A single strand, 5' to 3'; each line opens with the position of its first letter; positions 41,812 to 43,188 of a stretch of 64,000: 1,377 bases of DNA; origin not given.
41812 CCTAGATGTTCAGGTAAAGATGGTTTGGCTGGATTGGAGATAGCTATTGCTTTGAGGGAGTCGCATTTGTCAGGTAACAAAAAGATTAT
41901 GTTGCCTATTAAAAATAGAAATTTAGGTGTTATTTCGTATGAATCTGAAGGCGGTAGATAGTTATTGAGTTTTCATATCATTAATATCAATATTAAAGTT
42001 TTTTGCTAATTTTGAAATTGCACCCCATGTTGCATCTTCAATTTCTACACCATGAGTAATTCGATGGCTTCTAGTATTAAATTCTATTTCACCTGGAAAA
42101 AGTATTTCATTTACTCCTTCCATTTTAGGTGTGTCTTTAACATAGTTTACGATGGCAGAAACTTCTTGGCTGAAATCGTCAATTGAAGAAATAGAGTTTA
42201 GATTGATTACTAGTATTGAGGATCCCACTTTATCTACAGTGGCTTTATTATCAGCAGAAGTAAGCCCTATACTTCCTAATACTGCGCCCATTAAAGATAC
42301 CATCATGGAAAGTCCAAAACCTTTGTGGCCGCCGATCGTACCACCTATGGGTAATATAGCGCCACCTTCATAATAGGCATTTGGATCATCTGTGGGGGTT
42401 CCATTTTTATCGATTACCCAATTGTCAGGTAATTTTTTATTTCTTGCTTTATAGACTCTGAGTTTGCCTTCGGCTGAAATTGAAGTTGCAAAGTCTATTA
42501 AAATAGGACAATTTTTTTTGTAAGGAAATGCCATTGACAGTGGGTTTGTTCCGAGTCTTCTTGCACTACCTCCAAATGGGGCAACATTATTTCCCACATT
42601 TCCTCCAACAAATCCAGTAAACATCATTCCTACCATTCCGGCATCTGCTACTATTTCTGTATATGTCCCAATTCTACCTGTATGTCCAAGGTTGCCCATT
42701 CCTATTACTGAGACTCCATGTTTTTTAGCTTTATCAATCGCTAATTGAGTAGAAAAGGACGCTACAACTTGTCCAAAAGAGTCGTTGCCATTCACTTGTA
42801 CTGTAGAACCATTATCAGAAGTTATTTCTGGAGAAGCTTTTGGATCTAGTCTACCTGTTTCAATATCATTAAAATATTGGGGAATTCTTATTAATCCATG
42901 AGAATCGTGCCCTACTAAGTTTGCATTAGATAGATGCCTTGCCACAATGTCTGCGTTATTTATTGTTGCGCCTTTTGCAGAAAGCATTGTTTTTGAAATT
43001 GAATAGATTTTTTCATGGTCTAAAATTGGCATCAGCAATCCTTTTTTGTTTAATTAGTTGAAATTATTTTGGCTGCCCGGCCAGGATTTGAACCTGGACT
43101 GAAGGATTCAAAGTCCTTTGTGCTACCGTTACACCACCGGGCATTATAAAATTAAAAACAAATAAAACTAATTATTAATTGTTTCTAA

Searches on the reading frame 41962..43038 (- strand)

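Call 29: search_protein_families(library=ncbifam, proteins=[window:41962-43038:-], max_evalue=1e-8)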
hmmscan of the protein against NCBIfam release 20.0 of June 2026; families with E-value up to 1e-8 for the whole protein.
window:41962-43038:- (358 aa): 5 families
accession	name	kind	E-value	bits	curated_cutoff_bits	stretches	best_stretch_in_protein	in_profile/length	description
NF007504.0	PRK10098.1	equivalog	1.4e-80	270.8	336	1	7-354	8-350/360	malate/lactate/ureidoglycolate dehydrogenase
NF040650.1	sulfolac_dhydr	equivalog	4.5e-66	223.4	500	1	8-353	5-338/339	L-sulfolactate dehydrogenase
NF011599.0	PRK15025.1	equivalog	3.9e-54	184.1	356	1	7-337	4-327/349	ureidoglycolate dehydrogenase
TIGR03175.1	AllD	equivalog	8.5e-52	176.4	496.2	1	8-337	5-327/349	ureidoglycolate dehydrogenase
NF009750.0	PRK13260.1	equivalog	5.1e-44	150.7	316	1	9-343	6-331/332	3-dehydro-L-gulonate 2-dehydrogenase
